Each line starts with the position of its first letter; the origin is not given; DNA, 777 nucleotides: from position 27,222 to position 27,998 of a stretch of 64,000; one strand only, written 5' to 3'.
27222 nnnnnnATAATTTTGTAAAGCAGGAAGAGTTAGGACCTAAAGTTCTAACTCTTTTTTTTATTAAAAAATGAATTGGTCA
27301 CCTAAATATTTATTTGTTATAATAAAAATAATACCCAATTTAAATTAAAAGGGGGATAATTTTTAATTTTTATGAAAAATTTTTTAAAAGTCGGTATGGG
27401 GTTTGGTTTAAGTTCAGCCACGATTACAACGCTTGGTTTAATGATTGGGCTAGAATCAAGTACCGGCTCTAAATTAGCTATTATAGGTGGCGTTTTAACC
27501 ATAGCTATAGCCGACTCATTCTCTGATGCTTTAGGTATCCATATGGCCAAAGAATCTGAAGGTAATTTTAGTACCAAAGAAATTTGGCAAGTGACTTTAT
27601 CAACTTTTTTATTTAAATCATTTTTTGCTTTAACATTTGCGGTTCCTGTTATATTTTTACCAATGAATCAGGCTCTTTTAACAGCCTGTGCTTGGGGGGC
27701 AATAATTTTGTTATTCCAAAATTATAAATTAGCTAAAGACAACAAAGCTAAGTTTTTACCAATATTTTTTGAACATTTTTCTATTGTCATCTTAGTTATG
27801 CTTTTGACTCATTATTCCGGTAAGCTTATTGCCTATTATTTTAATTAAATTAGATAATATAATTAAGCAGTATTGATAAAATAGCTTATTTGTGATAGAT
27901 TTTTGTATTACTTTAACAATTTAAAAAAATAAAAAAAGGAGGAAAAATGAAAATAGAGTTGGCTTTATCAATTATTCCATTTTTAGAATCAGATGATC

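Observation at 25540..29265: Hemerythrin, then Cys-repeat protein, VIT1-like transporter, and second Cys-repeat protein: an unrecognised repeat family in a possible iron/oxygen context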

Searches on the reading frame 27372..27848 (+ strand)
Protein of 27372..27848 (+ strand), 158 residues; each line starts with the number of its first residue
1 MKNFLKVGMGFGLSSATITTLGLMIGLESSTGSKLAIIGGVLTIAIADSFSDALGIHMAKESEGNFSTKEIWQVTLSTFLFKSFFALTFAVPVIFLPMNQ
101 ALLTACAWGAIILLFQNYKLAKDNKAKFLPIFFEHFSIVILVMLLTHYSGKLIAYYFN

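Call 3: search_protein_families(library=pfam, proteins=[window:27372-27848:+], max_evalue=1)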
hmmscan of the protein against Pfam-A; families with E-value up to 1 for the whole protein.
window:27372-27848:+ (158 aa): 1 family
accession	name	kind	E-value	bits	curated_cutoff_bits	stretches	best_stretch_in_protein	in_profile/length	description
PF01988.24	VIT1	-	0.042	14.1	28.1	1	11-70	6-66/214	VIT family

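Call 4: search_protein_families(library=ncbifam, proteins=[window:27372-27848:+], max_evalue=1)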
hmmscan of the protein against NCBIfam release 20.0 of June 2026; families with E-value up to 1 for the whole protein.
window:27372-27848:+ (158 aa): 0 families

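Call 10: find_homologous_proteins(query=window:27372-27848:+, max_evalue=0.001)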
Query window:27372-27848:+ (158 aa): 536 proteins with E <= 0.001 among 648 candidates; the best 120 are listed.
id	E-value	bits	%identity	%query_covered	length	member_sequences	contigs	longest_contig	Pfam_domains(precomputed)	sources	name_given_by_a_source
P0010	2.6e-94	331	100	100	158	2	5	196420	-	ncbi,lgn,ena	-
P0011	5.9e-71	255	75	100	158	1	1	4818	PF01988.25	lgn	-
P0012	1.0e-68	248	72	100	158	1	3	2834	-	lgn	-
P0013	1.1e-66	242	71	100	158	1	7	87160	-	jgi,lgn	-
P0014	8.2e-66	239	73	99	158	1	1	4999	-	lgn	-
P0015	1.5e-65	238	71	100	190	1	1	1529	PF01988.25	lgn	-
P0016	1.9e-65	238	70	100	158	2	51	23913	PF01988.25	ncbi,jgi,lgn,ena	jgi:VIT1/CCC1 family predicted Fe2+/Mn2+ transporter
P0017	8.5e-65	235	69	100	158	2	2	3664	-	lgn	-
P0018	1.2e-64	235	69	100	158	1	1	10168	PF01988.25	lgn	-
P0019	3.1e-64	234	68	100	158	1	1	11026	-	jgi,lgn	jgi:VIT1/CCC1 family predicted Fe2+/Mn2+ transporter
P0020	1.3e-63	232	70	100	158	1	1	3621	-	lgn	-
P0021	5.0e-63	230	71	100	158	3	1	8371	-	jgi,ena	-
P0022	7.8e-63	229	68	99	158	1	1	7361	-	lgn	-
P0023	2.9e-62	227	66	99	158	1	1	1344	-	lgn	-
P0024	3.8e-62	227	68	100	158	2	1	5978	-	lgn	-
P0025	4.0e-62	227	71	100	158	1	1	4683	PF01988.25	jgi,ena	-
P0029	3.1e-60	221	67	100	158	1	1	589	PF01988.25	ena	-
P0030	5.1e-60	220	68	100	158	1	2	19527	PF01988.25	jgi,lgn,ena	jgi:VIT1/CCC1 family predicted Fe2+/Mn2+ transporter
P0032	1.1e-59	219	68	100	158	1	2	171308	PF01988.25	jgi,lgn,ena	-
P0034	1.2e-57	212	64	97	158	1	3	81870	PF01988.25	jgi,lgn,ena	-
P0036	4.2e-57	210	64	95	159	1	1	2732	PF01988.25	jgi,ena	-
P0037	5.1e-57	210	65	95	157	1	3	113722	PF01988.25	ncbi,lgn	-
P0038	1.8e-56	208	64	95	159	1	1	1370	PF01988.25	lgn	-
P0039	4.5e-56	207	63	95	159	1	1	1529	PF01988.25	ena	-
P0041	9.8e-56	206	62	97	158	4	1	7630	PF01988.25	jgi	-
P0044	5.0e-55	204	62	95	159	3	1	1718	PF01988.25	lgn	-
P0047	1.1e-54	203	63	95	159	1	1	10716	PF01988.25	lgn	-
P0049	3.6e-54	201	61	100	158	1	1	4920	PF01988.25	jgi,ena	-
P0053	1.0e-53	199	61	95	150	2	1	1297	PF01988.25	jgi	jgi:VIT1/CCC1 family predicted Fe2+/Mn2+ transporter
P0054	1.1e-53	199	63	100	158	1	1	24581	PF01988.25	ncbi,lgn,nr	ncbi:MAG: hypothetical protein PHH83_01445 [Patescibacteria group bacterium]|nr:hypothetical protein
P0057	2.0e-53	199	61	97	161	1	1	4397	PF01988.25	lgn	-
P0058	2.2e-53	198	61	100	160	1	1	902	PF01988.25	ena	-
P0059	3.3e-53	198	60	100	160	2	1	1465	PF01988.25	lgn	-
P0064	1.1e-52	196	60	97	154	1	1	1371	PF01988.25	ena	-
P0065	2.2e-52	195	61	100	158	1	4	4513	PF01988.25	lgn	-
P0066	4.6e-52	194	60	97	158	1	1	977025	PF01988.25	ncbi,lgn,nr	ncbi:MAG: hypothetical protein HY931_00670 [Candidatus Falkowbacteria bacterium]|nr:MAG: hypothetica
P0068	5.8e-52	194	61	99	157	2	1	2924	PF01988.25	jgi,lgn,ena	-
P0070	1.1e-51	193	61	97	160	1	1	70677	PF01988.25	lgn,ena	-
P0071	3.1e-51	191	59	100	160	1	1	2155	PF01988.25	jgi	jgi:VIT1/CCC1 family predicted Fe2+/Mn2+ transporter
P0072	3.8e-51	191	59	100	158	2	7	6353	PF01988.25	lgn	-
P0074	6.7e-51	190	58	100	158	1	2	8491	PF01988.25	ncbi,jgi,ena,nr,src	ncbi:MAG TPA: hypothetical protein VFD16_03550 [Candidatus Saccharimonadales bacterium]|nr:hypotheti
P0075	8.9e-51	190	60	99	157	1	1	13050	PF01988.25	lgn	-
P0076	1.2e-50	190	56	100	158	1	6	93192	PF01988.25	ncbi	-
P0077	1.3e-50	189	58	100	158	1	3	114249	PF01988.25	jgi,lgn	jgi:VIT1/CCC1 family predicted Fe2+/Mn2+ transporter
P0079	1.7e-50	189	61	99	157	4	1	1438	PF01988.25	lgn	-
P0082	4.8e-50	188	58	97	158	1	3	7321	PF01988.25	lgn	-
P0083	7.8e-50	187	56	99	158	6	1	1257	PF01988.25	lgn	-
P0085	2.7e-49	185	57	97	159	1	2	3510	PF01988.25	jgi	-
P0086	1.6e-48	183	56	100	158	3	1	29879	PF01988.25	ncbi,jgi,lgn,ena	ncbi:MAG: hypothetical protein WC456_04500 [Patescibacteria group bacterium]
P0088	4.8e-48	181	55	100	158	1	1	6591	PF01988.25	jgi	jgi:vacuolar iron transporter family protein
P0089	5.7e-48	181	55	100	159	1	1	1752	PF01988.25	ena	-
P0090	1.5e-47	180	54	100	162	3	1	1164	PF01988.25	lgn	-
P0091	2.3e-47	179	57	97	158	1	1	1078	PF01988.25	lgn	-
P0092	3.3e-47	178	52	99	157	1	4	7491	PF01988.25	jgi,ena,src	-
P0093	9.0e-47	177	56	100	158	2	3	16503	PF01988.25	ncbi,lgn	-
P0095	2.5e-46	176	55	99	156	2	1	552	PF01988.25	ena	-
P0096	3.1e-46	175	56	99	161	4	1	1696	PF01988.25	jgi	-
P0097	3.8e-46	175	53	97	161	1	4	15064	PF01988.25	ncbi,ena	-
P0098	4.2e-46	175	55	100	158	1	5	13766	PF01988.25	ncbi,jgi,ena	jgi:VIT1/CCC1 family predicted Fe2+/Mn2+ transporter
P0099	1.5e-45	173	54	100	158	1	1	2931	PF01988.25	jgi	jgi:VIT1/CCC1 family predicted Fe2+/Mn2+ transporter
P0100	1.6e-45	173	55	99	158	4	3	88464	PF01988.25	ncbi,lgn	-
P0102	3.1e-45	172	56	99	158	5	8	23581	PF01988.25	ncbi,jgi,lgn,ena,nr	ncbi:MAG: hypothetical protein PHU32_05560 [Candidatus ainarchaeum sp.]|jgi:VIT1/CCC1 family predict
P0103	3.5e-45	172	56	99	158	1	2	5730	PF01988.25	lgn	-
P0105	4.5e-45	171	53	94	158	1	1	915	PF01988.25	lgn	-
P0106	5.2e-45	171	55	100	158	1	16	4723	PF01988.25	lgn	-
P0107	5.2e-45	171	55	97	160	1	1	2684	PF01988.25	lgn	-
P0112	2.6e-44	169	55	100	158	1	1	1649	PF01988.25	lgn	-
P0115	3.1e-44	169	49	100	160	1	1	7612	PF01988.25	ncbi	-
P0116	5.3e-44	168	56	99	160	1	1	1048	PF01988.25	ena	-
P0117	5.4e-44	168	54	100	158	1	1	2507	PF01988.25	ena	-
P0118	5.5e-44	168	53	100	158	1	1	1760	PF01988.25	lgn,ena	-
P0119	5.8e-44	168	52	99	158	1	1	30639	PF01988.25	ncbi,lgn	-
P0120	6.3e-44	168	53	100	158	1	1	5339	PF01988.25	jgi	-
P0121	7.1e-44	168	57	94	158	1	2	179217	PF01988.25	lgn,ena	-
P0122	8.8e-44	167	53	100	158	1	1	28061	PF01988.25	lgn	-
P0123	1.0e-43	167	52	100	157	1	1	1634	PF01988.25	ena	-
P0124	1.1e-43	167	53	99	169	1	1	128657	PF01988.25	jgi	jgi:VIT1/CCC1 family predicted Fe2+/Mn2+ transporter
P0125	1.5e-43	166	51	100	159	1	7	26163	PF01988.25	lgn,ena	-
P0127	1.9e-43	166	53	100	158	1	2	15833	PF01988.25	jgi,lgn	-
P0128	2.0e-43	166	51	97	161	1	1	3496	PF01988.25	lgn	-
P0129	2.6e-43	166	55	96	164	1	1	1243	PF01988.25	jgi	-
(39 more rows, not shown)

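Call 12: find_encoding_contigs(protein=P0010, flank=6000, max_places=5)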
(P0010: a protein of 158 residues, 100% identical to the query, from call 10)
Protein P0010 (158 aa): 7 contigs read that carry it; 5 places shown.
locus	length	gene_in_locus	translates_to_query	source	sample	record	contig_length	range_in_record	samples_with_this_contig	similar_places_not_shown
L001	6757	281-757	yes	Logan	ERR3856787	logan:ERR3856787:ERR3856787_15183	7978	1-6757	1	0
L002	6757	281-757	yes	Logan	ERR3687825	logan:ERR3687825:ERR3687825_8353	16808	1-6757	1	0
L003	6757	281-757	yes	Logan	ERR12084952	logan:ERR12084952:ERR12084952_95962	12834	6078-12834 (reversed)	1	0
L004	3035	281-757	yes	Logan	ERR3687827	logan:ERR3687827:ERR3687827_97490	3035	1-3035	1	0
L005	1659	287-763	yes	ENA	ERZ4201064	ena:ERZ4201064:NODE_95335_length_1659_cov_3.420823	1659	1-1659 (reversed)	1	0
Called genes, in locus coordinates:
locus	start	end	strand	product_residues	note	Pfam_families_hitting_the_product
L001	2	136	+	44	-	?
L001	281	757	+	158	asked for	-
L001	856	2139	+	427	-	-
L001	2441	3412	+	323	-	PF00438:S-AdoMet_synt_N, PF02772:S-AdoMet_synt_M, PF02773:S-AdoMet_synt_C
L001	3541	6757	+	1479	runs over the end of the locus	?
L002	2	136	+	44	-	?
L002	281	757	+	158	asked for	-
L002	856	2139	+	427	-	-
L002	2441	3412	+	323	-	PF00438:S-AdoMet_synt_N, PF02772:S-AdoMet_synt_M, PF02773:S-AdoMet_synt_C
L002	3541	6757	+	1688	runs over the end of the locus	-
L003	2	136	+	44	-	?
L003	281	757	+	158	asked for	-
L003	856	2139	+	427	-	-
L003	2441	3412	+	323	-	PF00438:S-AdoMet_synt_N, PF02772:S-AdoMet_synt_M, PF02773:S-AdoMet_synt_C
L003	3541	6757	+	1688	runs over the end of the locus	-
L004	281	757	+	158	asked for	-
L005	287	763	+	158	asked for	-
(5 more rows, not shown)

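Call 54: find_encoding_contigs(protein=P0013, flank=5000, max_places=2)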
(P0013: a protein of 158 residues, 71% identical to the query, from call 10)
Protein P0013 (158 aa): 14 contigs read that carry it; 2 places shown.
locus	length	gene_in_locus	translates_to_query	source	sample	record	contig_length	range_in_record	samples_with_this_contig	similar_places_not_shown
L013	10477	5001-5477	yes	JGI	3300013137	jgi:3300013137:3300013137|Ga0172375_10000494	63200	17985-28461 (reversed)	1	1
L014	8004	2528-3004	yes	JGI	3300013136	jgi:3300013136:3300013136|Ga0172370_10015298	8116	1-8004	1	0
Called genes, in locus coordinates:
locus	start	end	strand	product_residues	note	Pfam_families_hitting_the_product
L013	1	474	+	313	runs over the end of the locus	PF00391:PEP-utilizers (weak)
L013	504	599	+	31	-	-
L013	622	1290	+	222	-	-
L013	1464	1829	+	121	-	PF01863:YgjP-like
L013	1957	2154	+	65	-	PF00313:CSD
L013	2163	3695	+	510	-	PF20720:nSTAND3 (faint), PF03193:RsgA_GTPase (faint), PF00005:ABC_tran, PF00931:NB-ARC (faint), PF02463:SMC_N (faint), PF05729:NACHT (faint), PF13191:AAA_16 (faint), PF00005:ABC_tran, +3 more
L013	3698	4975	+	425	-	PF00270:DEAD, PF04851:ResIII, PF00271:Helicase_C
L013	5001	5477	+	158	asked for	-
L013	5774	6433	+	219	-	-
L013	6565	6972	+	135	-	PF00173:Cyt-b5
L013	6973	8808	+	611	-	PF00270:DEAD (weak), PF04851:ResIII, PF17757:UvrB_inter, PF27431:UvrB_3rd, PF00271:Helicase_C, PF12344:UvrB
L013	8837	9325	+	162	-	PF00583:Acetyltransf_1, PF13673:Acetyltransf_10, PF13508:Acetyltransf_7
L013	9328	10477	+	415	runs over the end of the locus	-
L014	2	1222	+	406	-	?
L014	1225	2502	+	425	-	PF00270:DEAD, PF04851:ResIII, PF00271:Helicase_C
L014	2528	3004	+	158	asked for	-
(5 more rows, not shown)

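Call 55: find_encoding_contigs(protein=P0016, flank=5000, max_places=3)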
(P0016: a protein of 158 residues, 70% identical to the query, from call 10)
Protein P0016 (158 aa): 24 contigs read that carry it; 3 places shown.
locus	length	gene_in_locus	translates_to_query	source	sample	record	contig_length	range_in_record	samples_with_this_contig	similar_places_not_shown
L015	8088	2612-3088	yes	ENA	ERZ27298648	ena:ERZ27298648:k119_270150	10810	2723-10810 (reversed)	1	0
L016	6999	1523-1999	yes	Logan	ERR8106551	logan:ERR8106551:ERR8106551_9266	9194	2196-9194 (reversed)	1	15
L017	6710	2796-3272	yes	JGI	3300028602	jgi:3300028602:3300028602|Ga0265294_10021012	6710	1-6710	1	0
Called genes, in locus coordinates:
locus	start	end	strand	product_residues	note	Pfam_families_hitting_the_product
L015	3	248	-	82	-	?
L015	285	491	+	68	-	PF13560:HTH_31, PF12844:HTH_19, PF01381:HTH_3, PF13443:HTH_26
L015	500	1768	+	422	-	-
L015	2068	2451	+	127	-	-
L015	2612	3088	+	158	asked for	PF01988:VIT1 (faint)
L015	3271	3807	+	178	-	PF01931:NTPase_I-T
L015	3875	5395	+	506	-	PF11738:DUF3298, PF01522:Polysacc_deac_1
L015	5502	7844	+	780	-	PF11369:DUF3160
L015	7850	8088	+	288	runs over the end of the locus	-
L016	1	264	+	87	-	?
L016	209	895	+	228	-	-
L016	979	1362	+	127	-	-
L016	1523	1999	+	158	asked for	PF01988:VIT1 (faint)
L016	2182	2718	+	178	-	PF01931:NTPase_I-T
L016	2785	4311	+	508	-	PF11738:DUF3298, PF01522:Polysacc_deac_1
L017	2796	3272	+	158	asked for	PF01988:VIT1 (faint)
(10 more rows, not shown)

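Call 56: find_encoding_contigs(protein=P0032, flank=5000, max_places=2)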
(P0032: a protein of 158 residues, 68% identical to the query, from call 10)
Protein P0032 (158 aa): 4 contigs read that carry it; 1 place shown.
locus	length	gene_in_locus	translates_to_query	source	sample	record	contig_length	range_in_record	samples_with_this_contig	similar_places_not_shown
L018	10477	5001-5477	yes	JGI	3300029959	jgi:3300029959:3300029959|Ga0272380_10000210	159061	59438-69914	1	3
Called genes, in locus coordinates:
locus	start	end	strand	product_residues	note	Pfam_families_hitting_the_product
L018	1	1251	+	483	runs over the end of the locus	PF03193:RsgA_GTPase (faint), PF00005:ABC_tran, PF00931:NB-ARC (faint), PF02463:SMC_N (faint), PF13191:AAA_16 (faint), PF13401:AAA_22 (faint), PF13555:AAA_29 (faint), PF00005:ABC_tran, +3 more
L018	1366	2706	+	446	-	PF00270:DEAD, PF04851:ResIII (weak), PF00271:Helicase_C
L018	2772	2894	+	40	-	-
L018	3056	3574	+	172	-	PF02600:DsbB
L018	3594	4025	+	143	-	PF00583:Acetyltransf_1, PF13527:Acetyltransf_9, PF13673:Acetyltransf_10, PF13508:Acetyltransf_7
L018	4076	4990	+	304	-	PF11449:ArsP_2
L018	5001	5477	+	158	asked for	PF01988:VIT1 (faint)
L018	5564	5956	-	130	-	-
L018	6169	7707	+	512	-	PF00709:Adenylsucc_synt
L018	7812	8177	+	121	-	PF00173:Cyt-b5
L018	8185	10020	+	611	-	PF00270:DEAD (weak), PF04851:ResIII, PF17757:UvrB_inter, PF27431:UvrB_3rd, PF00271:Helicase_C, PF12344:UvrB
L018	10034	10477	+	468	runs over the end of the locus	-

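Call 72: search_solved_structures(query=A5, max_evalue=1, show_alignments=1)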
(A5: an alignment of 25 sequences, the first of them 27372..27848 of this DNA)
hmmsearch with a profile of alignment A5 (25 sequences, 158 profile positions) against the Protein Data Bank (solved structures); distinct sequences matched with E-value up to 1: 2.
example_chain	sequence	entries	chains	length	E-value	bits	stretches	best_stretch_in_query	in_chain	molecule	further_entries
6iu3_A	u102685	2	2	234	0.23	14.7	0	12-70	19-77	VIT1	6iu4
7sc0_A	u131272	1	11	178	0.61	13.3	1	59-121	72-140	Caveolin-1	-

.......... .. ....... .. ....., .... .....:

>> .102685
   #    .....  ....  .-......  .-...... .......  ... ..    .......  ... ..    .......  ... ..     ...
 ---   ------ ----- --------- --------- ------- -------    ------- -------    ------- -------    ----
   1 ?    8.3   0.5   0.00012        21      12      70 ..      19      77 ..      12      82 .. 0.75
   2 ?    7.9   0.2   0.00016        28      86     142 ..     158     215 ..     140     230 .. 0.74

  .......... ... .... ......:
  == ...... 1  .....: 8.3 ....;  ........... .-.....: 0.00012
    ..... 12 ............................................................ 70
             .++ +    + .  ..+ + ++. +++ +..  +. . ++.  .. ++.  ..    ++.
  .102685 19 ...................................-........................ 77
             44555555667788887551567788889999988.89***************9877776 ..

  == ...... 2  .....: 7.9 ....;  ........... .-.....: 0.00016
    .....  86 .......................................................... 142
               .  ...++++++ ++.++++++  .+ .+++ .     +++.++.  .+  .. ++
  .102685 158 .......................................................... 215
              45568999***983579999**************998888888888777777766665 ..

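Call 73: search_protein_families(library=pfam, alignment_id=A5, max_evalue=0.01)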
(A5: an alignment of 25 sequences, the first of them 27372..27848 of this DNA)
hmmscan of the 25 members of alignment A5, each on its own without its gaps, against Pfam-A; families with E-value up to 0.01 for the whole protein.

A. member 1, window:27372-27848:+ (158 aa): 0 families

B. families by the number of members that match (of 25 scanned): 4 families
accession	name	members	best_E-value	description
PF01988.24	VIT1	24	1.8e-10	VIT family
PF10011.15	DUF2254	2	0.00053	Predicted membrane protein (DUF2254)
PF03402.20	V1R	1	0.0035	Vomeronasal organ pheromone receptor family, V1R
PF06161.16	DUF975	1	0.0085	Protein of unknown function (DUF975)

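Call 87: search_protein_families(library=padloc, proteins=[window:27372-27848:+], max_evalue=0.01)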
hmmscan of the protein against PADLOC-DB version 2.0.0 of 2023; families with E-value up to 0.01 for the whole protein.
window:27372-27848:+ (158 aa): 0 families
